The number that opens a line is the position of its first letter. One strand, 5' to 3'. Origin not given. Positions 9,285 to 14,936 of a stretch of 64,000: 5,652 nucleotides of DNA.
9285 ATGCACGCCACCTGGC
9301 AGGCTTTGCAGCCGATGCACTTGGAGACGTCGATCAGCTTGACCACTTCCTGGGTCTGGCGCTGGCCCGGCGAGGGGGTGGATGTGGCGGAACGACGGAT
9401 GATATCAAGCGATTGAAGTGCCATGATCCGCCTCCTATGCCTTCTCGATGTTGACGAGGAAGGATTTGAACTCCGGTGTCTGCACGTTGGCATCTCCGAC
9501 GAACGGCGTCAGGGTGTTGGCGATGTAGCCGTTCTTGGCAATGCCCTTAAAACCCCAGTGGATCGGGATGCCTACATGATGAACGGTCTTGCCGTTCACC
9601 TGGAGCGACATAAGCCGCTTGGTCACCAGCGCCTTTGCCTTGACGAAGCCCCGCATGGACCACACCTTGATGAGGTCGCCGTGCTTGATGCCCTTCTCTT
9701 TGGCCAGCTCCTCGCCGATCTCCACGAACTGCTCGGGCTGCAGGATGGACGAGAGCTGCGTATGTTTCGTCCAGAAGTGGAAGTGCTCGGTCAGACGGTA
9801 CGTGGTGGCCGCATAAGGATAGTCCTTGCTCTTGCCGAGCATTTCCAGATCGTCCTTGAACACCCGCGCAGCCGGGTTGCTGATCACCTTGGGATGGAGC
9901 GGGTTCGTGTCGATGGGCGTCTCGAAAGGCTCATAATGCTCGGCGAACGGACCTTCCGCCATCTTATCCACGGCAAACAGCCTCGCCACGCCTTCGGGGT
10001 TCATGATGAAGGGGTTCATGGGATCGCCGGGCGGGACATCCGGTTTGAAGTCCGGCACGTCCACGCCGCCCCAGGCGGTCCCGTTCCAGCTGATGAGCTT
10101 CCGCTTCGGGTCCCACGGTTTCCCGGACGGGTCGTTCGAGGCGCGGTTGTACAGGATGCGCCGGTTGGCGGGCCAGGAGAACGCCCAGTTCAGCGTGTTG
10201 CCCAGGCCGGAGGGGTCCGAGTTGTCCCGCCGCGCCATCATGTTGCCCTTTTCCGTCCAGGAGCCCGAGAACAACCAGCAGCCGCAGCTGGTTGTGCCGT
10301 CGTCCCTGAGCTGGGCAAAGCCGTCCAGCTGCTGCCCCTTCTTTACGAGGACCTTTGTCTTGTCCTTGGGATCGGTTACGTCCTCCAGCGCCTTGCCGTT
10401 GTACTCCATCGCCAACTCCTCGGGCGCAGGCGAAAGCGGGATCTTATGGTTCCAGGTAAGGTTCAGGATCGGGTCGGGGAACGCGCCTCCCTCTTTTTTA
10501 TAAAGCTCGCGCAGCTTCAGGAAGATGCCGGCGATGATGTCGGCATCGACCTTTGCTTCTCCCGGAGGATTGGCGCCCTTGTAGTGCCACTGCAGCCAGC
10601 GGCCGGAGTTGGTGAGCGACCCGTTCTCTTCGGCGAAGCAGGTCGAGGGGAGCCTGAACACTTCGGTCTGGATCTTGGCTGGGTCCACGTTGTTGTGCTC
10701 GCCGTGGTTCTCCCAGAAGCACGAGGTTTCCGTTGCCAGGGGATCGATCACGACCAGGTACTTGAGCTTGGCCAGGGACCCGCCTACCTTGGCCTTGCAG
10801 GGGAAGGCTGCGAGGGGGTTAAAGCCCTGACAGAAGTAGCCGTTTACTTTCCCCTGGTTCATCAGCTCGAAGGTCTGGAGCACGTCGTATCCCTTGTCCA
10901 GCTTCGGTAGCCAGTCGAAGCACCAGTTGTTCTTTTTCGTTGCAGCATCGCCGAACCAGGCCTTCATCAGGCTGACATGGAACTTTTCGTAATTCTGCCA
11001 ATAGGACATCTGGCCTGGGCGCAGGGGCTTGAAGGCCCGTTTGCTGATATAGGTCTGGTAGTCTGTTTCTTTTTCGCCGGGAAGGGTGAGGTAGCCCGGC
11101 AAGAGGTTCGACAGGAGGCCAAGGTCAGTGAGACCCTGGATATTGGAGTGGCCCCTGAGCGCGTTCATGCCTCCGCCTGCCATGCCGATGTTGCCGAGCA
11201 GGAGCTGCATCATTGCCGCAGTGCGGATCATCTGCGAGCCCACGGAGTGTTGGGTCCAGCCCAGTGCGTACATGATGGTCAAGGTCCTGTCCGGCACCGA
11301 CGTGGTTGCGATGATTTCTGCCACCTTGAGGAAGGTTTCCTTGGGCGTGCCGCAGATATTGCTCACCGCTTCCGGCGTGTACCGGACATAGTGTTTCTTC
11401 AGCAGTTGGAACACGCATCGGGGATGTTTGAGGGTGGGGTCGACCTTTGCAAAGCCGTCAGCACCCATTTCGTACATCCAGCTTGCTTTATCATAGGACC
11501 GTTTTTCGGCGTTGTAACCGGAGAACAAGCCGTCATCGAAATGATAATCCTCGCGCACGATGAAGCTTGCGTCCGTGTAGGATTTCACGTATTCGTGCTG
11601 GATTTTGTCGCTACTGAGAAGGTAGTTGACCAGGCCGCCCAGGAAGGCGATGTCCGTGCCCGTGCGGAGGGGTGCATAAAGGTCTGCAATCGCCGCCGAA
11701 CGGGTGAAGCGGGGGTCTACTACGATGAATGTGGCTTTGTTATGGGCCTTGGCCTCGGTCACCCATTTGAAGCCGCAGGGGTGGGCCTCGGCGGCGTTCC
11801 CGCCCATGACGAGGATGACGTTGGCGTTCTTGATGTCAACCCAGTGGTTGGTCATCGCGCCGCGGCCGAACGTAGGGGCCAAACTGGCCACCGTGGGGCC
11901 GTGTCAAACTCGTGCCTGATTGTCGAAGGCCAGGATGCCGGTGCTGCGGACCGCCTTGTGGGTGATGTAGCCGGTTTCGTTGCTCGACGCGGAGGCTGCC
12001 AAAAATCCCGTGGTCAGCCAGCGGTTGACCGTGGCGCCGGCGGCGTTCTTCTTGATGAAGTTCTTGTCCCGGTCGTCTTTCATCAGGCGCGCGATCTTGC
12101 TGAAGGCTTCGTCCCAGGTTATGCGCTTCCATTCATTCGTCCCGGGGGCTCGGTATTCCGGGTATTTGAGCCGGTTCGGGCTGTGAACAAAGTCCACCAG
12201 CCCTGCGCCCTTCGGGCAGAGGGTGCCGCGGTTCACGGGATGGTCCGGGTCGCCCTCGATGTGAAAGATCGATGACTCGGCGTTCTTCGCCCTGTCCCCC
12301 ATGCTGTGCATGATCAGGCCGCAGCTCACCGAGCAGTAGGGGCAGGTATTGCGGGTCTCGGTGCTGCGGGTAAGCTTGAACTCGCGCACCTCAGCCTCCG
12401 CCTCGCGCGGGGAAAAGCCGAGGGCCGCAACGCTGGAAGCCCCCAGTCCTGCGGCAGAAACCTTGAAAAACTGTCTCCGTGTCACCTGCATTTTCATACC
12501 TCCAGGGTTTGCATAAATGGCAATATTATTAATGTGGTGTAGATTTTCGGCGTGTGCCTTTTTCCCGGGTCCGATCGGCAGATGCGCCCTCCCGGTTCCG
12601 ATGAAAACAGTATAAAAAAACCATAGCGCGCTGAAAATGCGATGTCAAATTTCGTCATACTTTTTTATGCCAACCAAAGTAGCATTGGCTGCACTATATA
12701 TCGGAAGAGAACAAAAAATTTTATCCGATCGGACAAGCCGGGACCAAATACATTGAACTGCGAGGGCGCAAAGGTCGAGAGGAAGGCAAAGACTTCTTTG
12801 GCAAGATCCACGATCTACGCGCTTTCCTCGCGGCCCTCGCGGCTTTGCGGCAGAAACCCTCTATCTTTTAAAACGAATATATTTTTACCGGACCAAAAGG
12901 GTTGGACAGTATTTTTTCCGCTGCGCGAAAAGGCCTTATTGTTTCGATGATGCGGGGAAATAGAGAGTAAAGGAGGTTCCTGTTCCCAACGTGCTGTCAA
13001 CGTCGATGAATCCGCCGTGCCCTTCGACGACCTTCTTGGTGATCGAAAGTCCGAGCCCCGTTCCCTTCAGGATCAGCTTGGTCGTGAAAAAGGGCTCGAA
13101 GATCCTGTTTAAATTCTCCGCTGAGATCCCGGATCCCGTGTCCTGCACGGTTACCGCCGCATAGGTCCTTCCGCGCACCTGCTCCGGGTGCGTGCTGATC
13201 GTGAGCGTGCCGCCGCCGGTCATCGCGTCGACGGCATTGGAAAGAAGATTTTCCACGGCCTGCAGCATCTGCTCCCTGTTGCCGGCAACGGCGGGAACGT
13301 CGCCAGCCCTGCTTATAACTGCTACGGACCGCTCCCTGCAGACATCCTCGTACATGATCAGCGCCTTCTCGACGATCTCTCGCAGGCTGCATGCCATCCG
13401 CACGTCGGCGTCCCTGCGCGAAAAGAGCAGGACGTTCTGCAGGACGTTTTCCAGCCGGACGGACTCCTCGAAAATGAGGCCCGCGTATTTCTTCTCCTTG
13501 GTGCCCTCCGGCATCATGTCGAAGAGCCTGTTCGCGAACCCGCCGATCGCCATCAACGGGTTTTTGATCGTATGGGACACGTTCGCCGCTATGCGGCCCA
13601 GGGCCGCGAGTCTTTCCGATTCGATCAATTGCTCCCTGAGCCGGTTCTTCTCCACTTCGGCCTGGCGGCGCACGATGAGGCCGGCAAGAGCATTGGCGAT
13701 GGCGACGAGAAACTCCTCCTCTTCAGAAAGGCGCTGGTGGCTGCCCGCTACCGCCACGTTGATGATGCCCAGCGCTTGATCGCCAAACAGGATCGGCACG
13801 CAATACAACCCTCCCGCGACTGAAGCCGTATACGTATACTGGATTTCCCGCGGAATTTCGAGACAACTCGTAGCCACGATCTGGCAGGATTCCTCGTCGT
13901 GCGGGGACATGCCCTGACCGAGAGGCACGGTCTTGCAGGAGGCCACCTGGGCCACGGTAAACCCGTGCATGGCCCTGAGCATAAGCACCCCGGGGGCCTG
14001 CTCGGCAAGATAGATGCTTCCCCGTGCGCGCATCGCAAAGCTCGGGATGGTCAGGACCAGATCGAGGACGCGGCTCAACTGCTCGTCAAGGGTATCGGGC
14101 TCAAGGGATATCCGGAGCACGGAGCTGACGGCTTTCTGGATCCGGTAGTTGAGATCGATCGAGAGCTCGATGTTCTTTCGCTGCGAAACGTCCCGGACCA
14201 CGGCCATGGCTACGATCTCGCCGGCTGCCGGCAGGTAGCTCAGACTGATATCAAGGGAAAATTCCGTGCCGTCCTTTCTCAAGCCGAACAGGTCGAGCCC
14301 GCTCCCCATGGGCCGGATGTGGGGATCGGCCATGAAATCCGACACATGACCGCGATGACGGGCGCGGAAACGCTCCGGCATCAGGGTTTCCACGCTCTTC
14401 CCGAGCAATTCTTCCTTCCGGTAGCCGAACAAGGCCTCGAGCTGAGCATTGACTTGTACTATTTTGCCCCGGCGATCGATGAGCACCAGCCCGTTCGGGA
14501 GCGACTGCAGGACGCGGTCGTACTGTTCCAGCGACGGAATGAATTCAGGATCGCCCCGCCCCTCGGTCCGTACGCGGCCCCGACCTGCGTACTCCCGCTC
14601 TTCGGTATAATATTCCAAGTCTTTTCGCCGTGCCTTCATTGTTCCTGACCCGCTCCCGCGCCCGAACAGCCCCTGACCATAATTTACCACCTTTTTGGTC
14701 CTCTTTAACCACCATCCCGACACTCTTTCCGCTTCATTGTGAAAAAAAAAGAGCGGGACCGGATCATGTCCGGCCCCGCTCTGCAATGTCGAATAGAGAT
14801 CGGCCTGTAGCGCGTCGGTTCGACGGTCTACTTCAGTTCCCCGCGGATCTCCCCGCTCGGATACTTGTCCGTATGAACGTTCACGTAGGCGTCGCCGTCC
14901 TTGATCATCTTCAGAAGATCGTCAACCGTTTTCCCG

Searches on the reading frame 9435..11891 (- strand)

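Call 91: search_protein_families(library=pfam, proteins=[window:9435-11891:-], max_evalue=0.0001)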
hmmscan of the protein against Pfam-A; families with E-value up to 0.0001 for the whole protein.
window:9435-11891:- (818 aa): 2 families
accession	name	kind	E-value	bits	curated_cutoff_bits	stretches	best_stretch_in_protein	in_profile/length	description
PF00384.28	Molybdopterin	-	5.2e-22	78.8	24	1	12-388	97-299/353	Molybdopterin oxidoreductase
PF01568.27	Molydop_binding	-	7.8e-14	52.1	26.8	1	695-811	3-109/110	Molydopterin dinucleotide binding domain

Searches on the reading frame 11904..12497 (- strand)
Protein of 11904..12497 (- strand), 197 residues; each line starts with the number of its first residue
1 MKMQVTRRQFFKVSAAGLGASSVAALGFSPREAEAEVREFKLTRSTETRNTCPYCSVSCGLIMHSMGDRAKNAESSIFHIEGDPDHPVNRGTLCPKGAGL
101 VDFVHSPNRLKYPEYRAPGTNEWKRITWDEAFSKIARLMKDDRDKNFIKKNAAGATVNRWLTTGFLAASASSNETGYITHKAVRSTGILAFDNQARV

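Call 91: search_protein_families(library=pfam, proteins=[window:11904-12497:-], max_evalue=0.0001)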
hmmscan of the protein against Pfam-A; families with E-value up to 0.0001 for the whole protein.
window:11904-12497:- (197 aa): 2 families
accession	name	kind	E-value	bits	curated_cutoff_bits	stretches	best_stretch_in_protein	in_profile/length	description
PF04879.21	Molybdop_Fe4S4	-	2.4e-17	63.1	22.7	1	47-106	3-55/55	Molybdopterin oxidoreductase Fe4S4 domain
PF00384.28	Molybdopterin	-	6.3e-07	29.2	24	1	109-191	1-88/353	Molybdopterin oxidoreductase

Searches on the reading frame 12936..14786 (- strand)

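Call 91: search_protein_families(library=pfam, proteins=[window:12936-14786:-], max_evalue=0.0001)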
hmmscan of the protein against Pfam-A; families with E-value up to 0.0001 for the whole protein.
window:12936-14786:- (616 aa): 7 families
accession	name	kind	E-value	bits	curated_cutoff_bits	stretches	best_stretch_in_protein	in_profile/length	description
PF02518.31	HATPase_c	-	1.1e-25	90.6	26.4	1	503-612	2-109/111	Histidine kinase-, DNA gyrase B-, and HSP90-like ATPase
PF00989.32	PAS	-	7.6e-12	45.7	22.6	1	87-199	1-112/113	PAS fold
PF00512.31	HisKA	-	8.9e-11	42.1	26.9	1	396-460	2-65/66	His Kinase A (phospho-acceptor) domain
PF13426.13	PAS_9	-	9.8e-11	42.3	27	1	97-202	1-103/103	PAS domain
PF08448.16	PAS_4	-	1.3e-09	38.7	23.1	1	93-204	1-109/110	PAS fold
PF13188.13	PAS_8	-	1.8e-07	31.3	21.8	1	87-139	1-54/65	PAS domain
PF24820.1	Diguanyl_cycl_sensor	-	2.5e-07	31.1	28.1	1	93-191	2-102/109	Diguanylate cyclase-like sensor domain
